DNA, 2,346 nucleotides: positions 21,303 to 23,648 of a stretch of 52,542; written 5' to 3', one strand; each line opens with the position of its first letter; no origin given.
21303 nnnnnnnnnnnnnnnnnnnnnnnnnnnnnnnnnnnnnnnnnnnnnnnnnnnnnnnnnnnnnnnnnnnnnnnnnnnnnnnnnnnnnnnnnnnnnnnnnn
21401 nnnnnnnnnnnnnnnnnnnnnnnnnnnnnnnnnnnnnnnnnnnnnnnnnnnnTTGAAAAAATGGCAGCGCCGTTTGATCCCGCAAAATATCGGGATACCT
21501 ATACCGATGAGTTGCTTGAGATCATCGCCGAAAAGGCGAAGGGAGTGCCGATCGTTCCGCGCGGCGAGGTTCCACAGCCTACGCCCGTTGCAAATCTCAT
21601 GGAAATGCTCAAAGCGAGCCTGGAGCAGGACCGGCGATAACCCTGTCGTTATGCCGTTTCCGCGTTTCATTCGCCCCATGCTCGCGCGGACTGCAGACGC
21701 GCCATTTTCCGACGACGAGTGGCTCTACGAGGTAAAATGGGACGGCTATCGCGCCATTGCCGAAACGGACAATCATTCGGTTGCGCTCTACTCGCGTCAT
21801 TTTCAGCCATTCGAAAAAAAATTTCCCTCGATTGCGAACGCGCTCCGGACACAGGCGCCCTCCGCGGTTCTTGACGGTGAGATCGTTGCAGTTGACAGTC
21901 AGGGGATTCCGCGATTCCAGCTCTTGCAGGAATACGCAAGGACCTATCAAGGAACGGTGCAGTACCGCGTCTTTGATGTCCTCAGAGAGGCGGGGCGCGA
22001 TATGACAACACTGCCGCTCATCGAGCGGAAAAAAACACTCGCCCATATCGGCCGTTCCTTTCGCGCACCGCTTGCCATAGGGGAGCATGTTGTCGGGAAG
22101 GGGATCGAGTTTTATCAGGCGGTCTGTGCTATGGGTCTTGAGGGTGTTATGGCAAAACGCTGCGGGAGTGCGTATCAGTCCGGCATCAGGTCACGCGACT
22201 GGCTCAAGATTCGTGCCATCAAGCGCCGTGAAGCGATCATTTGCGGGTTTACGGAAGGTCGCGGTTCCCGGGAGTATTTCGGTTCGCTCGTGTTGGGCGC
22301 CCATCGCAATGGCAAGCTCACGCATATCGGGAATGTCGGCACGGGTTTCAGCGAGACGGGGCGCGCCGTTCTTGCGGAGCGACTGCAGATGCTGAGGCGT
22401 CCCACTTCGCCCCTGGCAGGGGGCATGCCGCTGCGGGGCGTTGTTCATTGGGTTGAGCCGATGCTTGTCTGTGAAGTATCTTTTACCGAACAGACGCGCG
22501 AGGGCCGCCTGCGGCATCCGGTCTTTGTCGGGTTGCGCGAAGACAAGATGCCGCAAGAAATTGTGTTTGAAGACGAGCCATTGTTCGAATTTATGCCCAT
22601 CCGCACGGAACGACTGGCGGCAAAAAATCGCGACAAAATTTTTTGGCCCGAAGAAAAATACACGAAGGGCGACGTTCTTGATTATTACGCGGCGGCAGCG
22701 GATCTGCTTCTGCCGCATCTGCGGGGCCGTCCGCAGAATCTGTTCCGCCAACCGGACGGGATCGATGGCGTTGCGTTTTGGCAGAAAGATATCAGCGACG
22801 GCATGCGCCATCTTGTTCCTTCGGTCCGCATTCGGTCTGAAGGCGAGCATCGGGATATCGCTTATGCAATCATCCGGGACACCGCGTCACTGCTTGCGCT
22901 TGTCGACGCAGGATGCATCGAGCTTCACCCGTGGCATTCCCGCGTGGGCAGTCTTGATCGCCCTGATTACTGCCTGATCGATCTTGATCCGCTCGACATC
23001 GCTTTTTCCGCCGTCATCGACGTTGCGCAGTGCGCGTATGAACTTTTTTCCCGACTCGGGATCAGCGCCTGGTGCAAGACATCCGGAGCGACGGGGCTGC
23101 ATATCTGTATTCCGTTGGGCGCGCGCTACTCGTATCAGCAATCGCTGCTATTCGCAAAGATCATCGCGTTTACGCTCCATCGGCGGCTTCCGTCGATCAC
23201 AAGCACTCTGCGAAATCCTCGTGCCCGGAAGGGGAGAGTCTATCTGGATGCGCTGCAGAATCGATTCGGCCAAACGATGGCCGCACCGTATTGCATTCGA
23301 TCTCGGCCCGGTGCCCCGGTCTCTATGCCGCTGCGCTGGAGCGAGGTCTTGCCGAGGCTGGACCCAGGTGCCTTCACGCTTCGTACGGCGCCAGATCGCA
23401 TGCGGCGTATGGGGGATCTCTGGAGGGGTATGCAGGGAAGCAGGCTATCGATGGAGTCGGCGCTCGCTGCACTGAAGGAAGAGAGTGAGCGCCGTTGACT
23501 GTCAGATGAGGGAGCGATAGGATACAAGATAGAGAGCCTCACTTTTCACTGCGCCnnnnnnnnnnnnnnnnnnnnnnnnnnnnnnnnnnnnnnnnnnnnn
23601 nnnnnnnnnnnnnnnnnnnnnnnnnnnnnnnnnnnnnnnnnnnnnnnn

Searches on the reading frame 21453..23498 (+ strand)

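Call 91: search_protein_families(library=pfam, proteins=[window:21453-23498:+], max_evalue=0.00001)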
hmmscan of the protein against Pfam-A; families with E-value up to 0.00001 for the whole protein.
window:21453-23498:+ (681 aa): 3 families
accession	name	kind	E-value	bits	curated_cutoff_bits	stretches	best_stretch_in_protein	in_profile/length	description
PF21686.3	LigD_Prim-Pol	-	7.5e-79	265.3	27.4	1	404-657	1-254/254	LigD, primase-polymerase domain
PF01068.26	DNA_ligase_A_M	-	3.1e-30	105.8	26.2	1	75-253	1-203/204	ATP dependent DNA ligase domain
PF04679.21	DNA_ligase_A_C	-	3.9e-28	98.1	27.5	1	273-365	2-94/94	ATP dependent DNA ligase C terminal region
